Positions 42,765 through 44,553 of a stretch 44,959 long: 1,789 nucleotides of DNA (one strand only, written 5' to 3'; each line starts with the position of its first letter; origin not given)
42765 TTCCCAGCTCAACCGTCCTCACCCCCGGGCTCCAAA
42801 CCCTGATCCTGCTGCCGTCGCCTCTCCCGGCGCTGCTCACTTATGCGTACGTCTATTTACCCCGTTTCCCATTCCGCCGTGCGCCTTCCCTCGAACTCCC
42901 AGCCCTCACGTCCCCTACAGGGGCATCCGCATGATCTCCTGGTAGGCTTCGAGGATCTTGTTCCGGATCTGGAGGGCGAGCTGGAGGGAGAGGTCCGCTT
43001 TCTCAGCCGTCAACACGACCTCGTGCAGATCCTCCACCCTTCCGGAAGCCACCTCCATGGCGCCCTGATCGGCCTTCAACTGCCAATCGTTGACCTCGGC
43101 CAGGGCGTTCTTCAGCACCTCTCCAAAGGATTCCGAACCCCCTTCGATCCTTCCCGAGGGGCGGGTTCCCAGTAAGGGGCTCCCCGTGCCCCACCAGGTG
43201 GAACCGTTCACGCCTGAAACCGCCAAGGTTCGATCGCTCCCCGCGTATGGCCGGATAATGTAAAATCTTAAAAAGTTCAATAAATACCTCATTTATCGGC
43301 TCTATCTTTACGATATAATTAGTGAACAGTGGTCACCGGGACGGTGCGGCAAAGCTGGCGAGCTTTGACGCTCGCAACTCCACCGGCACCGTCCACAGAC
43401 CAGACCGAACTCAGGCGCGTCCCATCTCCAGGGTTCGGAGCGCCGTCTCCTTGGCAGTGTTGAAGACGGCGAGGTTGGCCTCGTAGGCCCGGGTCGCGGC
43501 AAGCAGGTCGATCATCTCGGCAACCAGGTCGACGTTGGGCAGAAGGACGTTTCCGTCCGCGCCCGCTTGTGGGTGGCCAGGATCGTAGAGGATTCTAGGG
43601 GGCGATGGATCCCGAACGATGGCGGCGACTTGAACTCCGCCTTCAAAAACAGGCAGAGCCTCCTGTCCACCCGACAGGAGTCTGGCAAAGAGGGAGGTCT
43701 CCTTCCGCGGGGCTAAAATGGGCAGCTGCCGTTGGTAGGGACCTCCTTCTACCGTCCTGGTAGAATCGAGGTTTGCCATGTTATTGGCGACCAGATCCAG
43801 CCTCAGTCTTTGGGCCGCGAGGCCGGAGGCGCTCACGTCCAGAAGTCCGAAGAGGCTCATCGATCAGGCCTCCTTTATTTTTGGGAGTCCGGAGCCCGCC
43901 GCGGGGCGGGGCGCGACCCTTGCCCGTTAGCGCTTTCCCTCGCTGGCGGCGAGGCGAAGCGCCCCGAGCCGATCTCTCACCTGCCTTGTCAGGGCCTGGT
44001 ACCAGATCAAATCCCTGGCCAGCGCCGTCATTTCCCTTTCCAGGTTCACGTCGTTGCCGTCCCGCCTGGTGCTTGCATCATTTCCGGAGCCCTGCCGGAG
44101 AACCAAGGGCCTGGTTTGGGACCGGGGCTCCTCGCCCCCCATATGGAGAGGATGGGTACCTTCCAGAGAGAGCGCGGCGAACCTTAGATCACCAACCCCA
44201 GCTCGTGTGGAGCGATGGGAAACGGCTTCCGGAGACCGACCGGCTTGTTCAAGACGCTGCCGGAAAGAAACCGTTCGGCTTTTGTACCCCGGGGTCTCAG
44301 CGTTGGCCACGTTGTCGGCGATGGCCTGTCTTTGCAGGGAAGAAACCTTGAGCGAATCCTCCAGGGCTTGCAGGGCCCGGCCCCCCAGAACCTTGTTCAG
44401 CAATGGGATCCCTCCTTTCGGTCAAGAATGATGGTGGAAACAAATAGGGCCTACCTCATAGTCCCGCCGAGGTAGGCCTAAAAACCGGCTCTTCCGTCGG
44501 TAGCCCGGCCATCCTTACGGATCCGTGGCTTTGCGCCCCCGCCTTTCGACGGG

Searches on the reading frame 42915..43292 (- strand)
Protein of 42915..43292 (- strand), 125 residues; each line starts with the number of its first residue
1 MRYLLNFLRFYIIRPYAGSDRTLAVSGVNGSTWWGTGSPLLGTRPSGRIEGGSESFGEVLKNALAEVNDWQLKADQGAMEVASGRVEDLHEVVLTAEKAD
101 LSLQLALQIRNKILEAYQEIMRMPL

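Call 23: search_protein_families(library=pfam, proteins=[window:42915-43292:-], max_evalue=0.001)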
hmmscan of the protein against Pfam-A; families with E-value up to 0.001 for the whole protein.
window:42915-43292:- (125 aa): 1 family
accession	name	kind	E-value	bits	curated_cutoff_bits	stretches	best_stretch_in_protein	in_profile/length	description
PF02049.23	FliE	-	2.2e-27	95.5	22.4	1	51-124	15-88/89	Flagellar hook-basal body complex protein FliE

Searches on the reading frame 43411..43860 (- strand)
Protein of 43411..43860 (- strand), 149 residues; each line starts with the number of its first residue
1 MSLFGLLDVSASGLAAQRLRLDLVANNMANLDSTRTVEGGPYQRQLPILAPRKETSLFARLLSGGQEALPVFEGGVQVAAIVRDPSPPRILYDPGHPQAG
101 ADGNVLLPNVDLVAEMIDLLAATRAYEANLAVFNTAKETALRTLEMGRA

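Call 23: search_protein_families(library=pfam, proteins=[window:43411-43860:-], max_evalue=0.001)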
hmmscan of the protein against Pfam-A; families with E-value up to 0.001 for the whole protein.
window:43411-43860:- (149 aa): 2 families
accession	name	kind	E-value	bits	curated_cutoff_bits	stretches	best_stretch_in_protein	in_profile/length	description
PF06429.18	Flg_bbr_C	-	1.2e-10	41.1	23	1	107-145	7-45/46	Flagellar basal body rod FlgEFG protein C-terminal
PF00460.25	Flg_bb_rod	-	1.4e-06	28.6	20.7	1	7-34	1-27/31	Flagella basal body rod protein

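Call 28: find_homologous_proteins(query=window:43411-43860:-, max_evalue=1e-10)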
Query window:43411-43860:- (149 aa): 509 proteins with E <= 1e-10 among 1682 candidates; the best 120 are listed.
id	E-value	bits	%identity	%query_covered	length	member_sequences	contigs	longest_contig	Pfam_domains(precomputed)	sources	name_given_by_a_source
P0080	1.5e-88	312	100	100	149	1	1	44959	PF06429.19,PF00460.26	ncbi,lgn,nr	ncbi:MAG: flagellar basal body rod protein FlgC [Firmicutes bacterium]|nr:flagellar basal body rod p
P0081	2.5e-43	165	47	98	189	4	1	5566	PF06429.19,PF00460.26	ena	-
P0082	3.5e-42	162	51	98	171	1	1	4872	PF06429.19,PF00460.26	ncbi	ncbi:MAG TPA: flagellar basal body rod protein FlgC [Thermaerobacter sp.]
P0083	8.2e-42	160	42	98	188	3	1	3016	PF06429.19,PF00460.26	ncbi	-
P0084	8.2e-42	160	47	98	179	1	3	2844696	PF06429.19,PF00460.26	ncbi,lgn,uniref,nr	ncbi:flagellar basal-body rod protein FlgC [Thermaerobacter marianensis DSM 12885]|uniref:Flagellar 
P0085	5.5e-41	158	41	95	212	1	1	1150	PF06429.19,PF00460.26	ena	-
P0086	2.0e-40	156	52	99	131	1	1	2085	PF06429.19,PF00460.26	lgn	-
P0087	2.3e-40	156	57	99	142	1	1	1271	PF06429.19,PF00460.26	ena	-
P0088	1.8e-39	153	47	99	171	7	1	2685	PF06429.19,PF00460.26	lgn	-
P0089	4.3e-39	152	56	98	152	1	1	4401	PF06429.19,PF00460.26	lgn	-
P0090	9.2e-39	151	52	99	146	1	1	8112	PF06429.19,PF00460.26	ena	-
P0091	9.9e-39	150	52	99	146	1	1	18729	PF06429.19,PF00460.26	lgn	-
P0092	4.5e-38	148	51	99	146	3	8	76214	PF06429.19,PF00460.26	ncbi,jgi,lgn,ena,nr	ncbi:MAG: flagellar basal body rod protein FlgC [Firmicutes bacterium]|nr:flagellar basal body rod p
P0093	6.3e-38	148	50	99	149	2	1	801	PF06429.19,PF00460.26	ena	-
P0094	4.6e-37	145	53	98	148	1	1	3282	PF06429.19,PF00460.26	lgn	-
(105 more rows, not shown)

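Call 30: find_related_loci(query=A1, collection=genome_contigs, flank=2500)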
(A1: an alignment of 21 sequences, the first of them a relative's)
Query A1 (149 aa) in genome_contigs; peptide patterns used: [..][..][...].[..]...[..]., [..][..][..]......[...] (x = any residue, [..] = any of these).
600 stretches matched a pattern (row limit reached: there are more); 591 encode a relative of the query (tblastn E <= 1e-3); the best 80 are kept; 80 distinct loci.
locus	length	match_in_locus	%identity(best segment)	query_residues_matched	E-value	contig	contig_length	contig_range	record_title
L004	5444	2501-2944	48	1-148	1e-48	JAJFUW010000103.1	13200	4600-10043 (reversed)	MAG: Spirochaetia bacterium isolate bin.56 k141_3087989, whole genome shotgun sequence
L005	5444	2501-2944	52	1-148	6e-49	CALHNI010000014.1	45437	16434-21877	MAG: Candidatus Goldbacteria bacterium isolate N1_Bin_Bin_89_sub_1 genome assembly, contig: c_000001898657, whole genome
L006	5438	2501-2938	50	3-148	1e-48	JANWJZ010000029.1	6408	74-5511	MAG: Halanaerobiales bacterium isolate CRAIB_MAG80 c_000000027068, whole genome shotgun sequence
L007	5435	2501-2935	54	1-148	1e-47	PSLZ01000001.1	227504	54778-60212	MAG: Armatimonadota bacterium isolate ERB_33_1 NODE_16_length_227504_cov_8.036311, whole genome shotgun sequence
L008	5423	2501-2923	53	1-148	2e-47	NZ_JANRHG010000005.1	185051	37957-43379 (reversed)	Neomoorella sulfitireducens strain SLA38 5, whole genome shotgun sequence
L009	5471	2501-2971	52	1-149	9e-47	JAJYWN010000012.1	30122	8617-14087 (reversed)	MAG: Bacillota bacterium isolate FK3.bin120 NODE_2931_length_30122_cov_1.759493, whole genome shotgun sequence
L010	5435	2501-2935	53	1-148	7e-46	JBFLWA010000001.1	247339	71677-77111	MAG: Bacillota bacterium isolate MAG020 MAG020_1, whole genome shotgun sequence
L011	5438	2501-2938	51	3-149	1e-45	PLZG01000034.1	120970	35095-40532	MAG: candidate division FCPU426 bacterium isolate palsa_1180 73.20120700_P3D.179_contig_72095, whole genome shotgun sequ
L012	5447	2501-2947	48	2-148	2e-45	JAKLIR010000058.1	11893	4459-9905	MAG: bacterium isolate RA.bin91 RA.bin91_58, whole genome shotgun sequence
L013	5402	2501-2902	51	1-148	3e-45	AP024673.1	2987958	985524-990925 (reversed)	MAG: Fimbriimonadales bacterium KatS3mg018 DNA, complete genome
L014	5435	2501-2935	53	1-148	3e-45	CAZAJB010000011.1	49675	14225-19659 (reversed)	MAG TPA_asm: uncultured Clostridiaceae bacterium isolate binchicken_co173_12 genome assembly, contig: NODE_2353_length_4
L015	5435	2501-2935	52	1-148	1e-44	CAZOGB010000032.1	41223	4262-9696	MAG TPA_asm: uncultured bacterium isolate binchicken_co30_132 genome assembly, contig: NODE_879_length_41223_cov_27.1029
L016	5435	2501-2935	46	1-148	4e-44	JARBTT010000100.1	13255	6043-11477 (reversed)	MAG: Massilibacillus sp. isolate L_E1_T20_C_bin.151 scaffold_11936, whole genome shotgun sequence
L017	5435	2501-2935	50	3-148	4e-44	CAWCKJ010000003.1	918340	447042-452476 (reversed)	MAG: candidate division FCPU426 bacterium isolate MFD01231.bin.1.41 genome assembly, contig: contig_14992, whole genome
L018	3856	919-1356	49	1-148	3e-44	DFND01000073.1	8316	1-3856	MAG TPA_asm: Firmicutes bacterium UBA3576 UBA3576_contig_1245, whole genome shotgun sequence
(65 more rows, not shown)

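Call 61: find_encoding_contigs(protein=P0084, flank=2500, max_places=1)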
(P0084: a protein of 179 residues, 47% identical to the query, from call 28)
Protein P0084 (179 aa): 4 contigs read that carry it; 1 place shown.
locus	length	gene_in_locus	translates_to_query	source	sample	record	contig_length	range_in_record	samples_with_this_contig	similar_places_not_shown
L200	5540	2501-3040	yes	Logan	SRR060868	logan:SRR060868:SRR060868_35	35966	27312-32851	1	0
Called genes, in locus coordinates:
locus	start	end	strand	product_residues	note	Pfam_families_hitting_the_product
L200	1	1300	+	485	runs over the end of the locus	PF13191:AAA_16 (faint), PF00004:AAA (weak), PF07728:AAA_5 (weak), PF13401:AAA_22 (faint), PF07724:AAA_2, PF00004:AAA (weak), PF10431:ClpB_D2-small (weak)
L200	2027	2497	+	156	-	-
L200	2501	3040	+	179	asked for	PF00460:Flg_bb_rod, PF06429:Flg_bbr_C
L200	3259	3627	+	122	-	PF02049:FliE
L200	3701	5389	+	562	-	PF01514:YscJ_FliF, PF08345:YscJ_FliF_C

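Call 62: find_encoding_contigs(protein=P0089, flank=2500, max_places=1)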
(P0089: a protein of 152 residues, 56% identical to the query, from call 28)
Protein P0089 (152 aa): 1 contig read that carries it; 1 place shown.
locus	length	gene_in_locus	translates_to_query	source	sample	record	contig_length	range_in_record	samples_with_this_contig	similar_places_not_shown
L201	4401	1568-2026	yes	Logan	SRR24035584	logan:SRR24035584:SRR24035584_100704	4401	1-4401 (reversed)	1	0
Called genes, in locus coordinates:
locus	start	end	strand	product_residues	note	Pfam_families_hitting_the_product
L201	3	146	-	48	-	?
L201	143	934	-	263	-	PF01618:MotA_ExbB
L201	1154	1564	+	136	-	-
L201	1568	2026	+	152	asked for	PF00460:Flg_bb_rod, PF06429:Flg_bbr_C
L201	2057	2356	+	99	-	PF02049:FliE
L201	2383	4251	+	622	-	PF01514:YscJ_FliF, PF08345:YscJ_FliF_C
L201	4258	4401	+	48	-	?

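Call 63: find_encoding_contigs(protein=P0081, flank=2500, max_places=1)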
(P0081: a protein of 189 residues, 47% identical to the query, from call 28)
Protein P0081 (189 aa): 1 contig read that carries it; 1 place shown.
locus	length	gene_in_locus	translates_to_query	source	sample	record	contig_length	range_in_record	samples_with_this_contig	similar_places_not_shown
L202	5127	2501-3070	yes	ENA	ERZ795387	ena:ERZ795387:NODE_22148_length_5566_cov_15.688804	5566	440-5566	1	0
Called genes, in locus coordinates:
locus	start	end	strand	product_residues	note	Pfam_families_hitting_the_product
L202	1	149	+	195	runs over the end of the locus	?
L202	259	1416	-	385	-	PF01053:Cys_Met_Meta_PP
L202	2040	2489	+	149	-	-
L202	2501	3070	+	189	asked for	PF00460:Flg_bb_rod, PF06429:Flg_bbr_C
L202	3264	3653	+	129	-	PF02049:FliE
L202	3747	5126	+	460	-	?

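Call 64: find_encoding_contigs(protein=P0082, flank=2500, max_places=1)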
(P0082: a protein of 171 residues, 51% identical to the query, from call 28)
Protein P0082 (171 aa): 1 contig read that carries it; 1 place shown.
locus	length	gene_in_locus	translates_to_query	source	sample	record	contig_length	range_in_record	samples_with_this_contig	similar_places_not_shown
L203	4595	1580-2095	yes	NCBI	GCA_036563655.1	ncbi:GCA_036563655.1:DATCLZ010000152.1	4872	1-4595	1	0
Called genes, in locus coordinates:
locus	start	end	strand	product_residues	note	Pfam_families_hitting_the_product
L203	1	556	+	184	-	PF07724:AAA_2, PF10431:ClpB_D2-small (weak)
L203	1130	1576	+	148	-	-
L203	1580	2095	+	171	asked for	PF00460:Flg_bb_rod, PF06429:Flg_bbr_C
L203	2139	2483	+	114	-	PF02049:FliE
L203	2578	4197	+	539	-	PF01514:YscJ_FliF, PF08345:YscJ_FliF_C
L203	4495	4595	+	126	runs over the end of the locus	PF14842:FliG_N, PF14841:FliG_M (weak)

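Call 65: find_encoding_contigs(protein=P0092, flank=2500, max_places=1)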
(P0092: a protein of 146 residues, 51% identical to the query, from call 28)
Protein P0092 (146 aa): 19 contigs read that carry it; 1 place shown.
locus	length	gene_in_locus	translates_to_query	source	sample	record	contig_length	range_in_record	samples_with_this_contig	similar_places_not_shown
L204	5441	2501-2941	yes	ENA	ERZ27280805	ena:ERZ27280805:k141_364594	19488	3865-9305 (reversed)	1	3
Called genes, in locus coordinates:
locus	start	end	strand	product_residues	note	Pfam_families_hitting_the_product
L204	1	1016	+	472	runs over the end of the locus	PF00493:MCM (faint), PF00004:AAA (weak), PF07728:AAA_5 (faint), PF13191:AAA_16 (faint), PF00004:AAA (weak), PF07724:AAA_2, PF10431:ClpB_D2-small (weak)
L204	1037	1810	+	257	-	PF06018:CodY, PF08222:HTH_CodY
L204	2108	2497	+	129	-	PF00460:Flg_bb_rod (weak)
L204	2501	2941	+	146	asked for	PF00460:Flg_bb_rod, PF06429:Flg_bbr_C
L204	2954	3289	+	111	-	PF02049:FliE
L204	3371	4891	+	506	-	PF01514:YscJ_FliF, PF08345:YscJ_FliF_C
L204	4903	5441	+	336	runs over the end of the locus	PF03448:MgtE_N (faint), PF14841:FliG_M (weak), PF14842:FliG_N, PF14841:FliG_M, PF14842:FliG_N, PF01706:FliG_C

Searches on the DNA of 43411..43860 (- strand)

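Call 32: search_rna_families(sources=[L018, L025, L027, L038, L071], threshold=gathering, show_alignments=7)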
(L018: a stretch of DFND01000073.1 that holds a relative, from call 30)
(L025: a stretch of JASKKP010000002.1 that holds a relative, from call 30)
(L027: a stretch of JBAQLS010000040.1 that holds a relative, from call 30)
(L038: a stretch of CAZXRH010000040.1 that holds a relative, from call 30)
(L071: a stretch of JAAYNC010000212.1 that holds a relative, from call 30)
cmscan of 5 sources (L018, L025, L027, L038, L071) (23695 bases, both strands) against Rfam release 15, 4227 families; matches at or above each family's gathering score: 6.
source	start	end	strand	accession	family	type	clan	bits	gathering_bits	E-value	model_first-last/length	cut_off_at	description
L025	1941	2025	+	RF03167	c-di-GMP-I-GGC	Cis-reg; riboswitch;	CL00126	72.3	59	1.3e-15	1-80/80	no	c-di-GMP-I-GGC riboswitch aptamer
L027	1925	2008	+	RF01051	c-di-GMP-I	Cis-reg; riboswitch;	CL00126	71.9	35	1.4e-12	1-87/87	no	c-di-GMP-I riboswitch aptamer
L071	1958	2045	+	RF01051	c-di-GMP-I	Cis-reg; riboswitch;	CL00126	66.7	35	2.6e-11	1-87/87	no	c-di-GMP-I riboswitch aptamer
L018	366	448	+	RF03167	c-di-GMP-I-GGC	Cis-reg; riboswitch;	CL00126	64.4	59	2.4e-13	1-80/80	no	c-di-GMP-I-GGC riboswitch aptamer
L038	268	343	+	RF03167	c-di-GMP-I-GGC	Cis-reg; riboswitch;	CL00126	61.1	59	2e-12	1-80/80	no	c-di-GMP-I-GGC riboswitch aptamer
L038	98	173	+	RF01051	c-di-GMP-I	Cis-reg; riboswitch;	CL00126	51.3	35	1.6e-07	1-87/87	no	c-di-GMP-I riboswitch aptamer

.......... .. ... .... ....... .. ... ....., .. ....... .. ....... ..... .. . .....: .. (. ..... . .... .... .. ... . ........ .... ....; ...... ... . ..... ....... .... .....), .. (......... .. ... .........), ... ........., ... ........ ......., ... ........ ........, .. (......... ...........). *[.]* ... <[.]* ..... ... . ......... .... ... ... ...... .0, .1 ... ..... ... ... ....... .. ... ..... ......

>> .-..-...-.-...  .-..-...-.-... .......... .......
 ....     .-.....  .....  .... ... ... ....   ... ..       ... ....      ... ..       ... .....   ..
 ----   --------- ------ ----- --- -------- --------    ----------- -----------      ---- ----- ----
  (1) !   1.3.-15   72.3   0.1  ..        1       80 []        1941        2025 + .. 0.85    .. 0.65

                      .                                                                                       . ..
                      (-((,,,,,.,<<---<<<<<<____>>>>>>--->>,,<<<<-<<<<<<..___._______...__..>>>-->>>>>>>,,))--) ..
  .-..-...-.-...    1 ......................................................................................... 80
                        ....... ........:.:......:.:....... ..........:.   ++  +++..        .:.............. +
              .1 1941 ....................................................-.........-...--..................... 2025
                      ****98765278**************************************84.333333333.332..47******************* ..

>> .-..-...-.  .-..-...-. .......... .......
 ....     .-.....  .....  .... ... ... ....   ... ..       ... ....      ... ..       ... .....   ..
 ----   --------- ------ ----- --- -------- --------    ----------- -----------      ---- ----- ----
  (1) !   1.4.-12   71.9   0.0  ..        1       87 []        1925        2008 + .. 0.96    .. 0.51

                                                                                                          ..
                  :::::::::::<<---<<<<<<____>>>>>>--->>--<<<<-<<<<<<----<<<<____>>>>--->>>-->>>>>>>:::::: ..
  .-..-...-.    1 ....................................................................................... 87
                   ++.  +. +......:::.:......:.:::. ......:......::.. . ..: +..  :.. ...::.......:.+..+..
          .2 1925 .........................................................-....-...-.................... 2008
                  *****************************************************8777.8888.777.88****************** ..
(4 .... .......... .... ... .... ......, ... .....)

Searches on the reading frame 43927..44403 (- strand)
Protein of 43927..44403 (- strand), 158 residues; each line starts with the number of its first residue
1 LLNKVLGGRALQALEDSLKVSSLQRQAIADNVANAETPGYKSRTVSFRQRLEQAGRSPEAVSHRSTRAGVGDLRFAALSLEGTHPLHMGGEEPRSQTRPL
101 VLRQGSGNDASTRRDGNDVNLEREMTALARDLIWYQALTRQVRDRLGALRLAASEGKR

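Call 13: find_homologous_proteins(query=window:43927-44403:-)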
Query window:43927-44403:- (158 aa): 79 proteins with E <= 0.001 among 415 candidates.
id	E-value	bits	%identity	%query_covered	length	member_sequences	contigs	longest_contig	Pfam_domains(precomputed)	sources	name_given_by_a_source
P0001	6.3e-94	330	100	100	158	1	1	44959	-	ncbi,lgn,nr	ncbi:MAG: flagellar basal body rod protein FlgB [Firmicutes bacterium]|nr:flagellar basal body rod p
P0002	7.9e-19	86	41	97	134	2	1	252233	PF00460.26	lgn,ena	-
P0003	6.5e-16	77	40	86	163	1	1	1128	PF00460.26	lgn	-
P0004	1.1e-12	66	34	97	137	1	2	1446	PF00460.26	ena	-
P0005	1.4e-12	66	33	97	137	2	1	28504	PF00460.26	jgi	jgi:flagellar basal-body rod protein FlgB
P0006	5.8e-12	64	36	98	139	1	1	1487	PF00460.26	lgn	-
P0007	7.4e-12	64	35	97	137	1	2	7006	PF00460.26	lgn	-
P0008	1.9e-11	62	37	81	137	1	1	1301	PF00460.26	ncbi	-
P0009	2.7e-11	62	36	95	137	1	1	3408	PF00460.26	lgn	-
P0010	6.8e-11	60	33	94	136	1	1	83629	PF00460.26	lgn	-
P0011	7.4e-11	60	33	96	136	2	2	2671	PF00460.26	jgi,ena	-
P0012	9.5e-11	60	32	90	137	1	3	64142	PF00460.26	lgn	-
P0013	1.0e-10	60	35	92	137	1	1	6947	PF00460.26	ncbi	-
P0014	1.3e-10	60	33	96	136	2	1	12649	PF00460.26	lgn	-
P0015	1.4e-10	60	32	94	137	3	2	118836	PF00460.26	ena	-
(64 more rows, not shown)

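Call 15: find_encoding_contigs(protein=P0002, flank=3000, max_places=3)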
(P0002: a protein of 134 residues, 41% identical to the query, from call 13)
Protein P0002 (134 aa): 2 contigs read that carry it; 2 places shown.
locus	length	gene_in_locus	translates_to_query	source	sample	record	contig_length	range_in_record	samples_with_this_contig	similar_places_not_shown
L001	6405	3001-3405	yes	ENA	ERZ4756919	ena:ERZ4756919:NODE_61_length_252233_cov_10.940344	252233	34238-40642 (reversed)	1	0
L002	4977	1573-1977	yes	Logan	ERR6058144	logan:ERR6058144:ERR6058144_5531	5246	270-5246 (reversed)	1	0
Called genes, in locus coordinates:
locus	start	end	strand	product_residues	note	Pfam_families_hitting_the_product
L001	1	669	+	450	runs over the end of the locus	PF01134:GIDA, PF01262:AlaDh_PNT_C (faint), PF13450:NAD_binding_8 (faint)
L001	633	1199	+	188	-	PF00227:Proteasome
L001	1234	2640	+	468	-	PF00004:AAA (weak), PF07728:AAA_5 (faint), PF13401:AAA_22 (faint), PF07724:AAA_2, PF00004:AAA (weak)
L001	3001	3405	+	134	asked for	PF00460:Flg_bb_rod (weak)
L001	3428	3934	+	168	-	PF00460:Flg_bb_rod (weak), PF06429:Flg_bbr_C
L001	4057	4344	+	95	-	PF02049:FliE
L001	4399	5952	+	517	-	PF01514:YscJ_FliF, PF08345:YscJ_FliF_C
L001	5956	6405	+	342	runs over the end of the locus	PF03448:MgtE_N (faint), PF14842:FliG_N, PF14841:FliG_M, PF14842:FliG_N, PF01706:FliG_C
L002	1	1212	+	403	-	?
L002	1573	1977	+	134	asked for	PF00460:Flg_bb_rod (weak)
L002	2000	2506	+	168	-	PF00460:Flg_bb_rod (weak), PF06429:Flg_bbr_C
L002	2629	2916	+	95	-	PF02049:FliE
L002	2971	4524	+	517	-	PF01514:YscJ_FliF, PF08345:YscJ_FliF_C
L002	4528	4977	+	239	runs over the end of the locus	?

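Call 16: find_encoding_contigs(protein=P0003, flank=3000, max_places=3)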
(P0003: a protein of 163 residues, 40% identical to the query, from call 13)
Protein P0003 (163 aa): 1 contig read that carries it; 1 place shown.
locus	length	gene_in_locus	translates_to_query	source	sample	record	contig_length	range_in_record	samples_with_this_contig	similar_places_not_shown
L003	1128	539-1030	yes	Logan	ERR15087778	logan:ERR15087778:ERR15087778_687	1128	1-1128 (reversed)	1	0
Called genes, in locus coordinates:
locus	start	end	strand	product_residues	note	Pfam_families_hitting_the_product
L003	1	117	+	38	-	?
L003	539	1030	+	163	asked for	PF00460:Flg_bb_rod (faint)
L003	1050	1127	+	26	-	?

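Call 23: search_protein_families(library=pfam, proteins=[window:43927-44403:-], max_evalue=0.001)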
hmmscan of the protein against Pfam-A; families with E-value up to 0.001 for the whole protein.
window:43927-44403:- (158 aa): 1 family
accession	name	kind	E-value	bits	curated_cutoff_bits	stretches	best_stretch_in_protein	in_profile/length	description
PF00460.25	Flg_bb_rod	-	0.00018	21.9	20.7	1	27-41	17-31/31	Flagella basal body rod protein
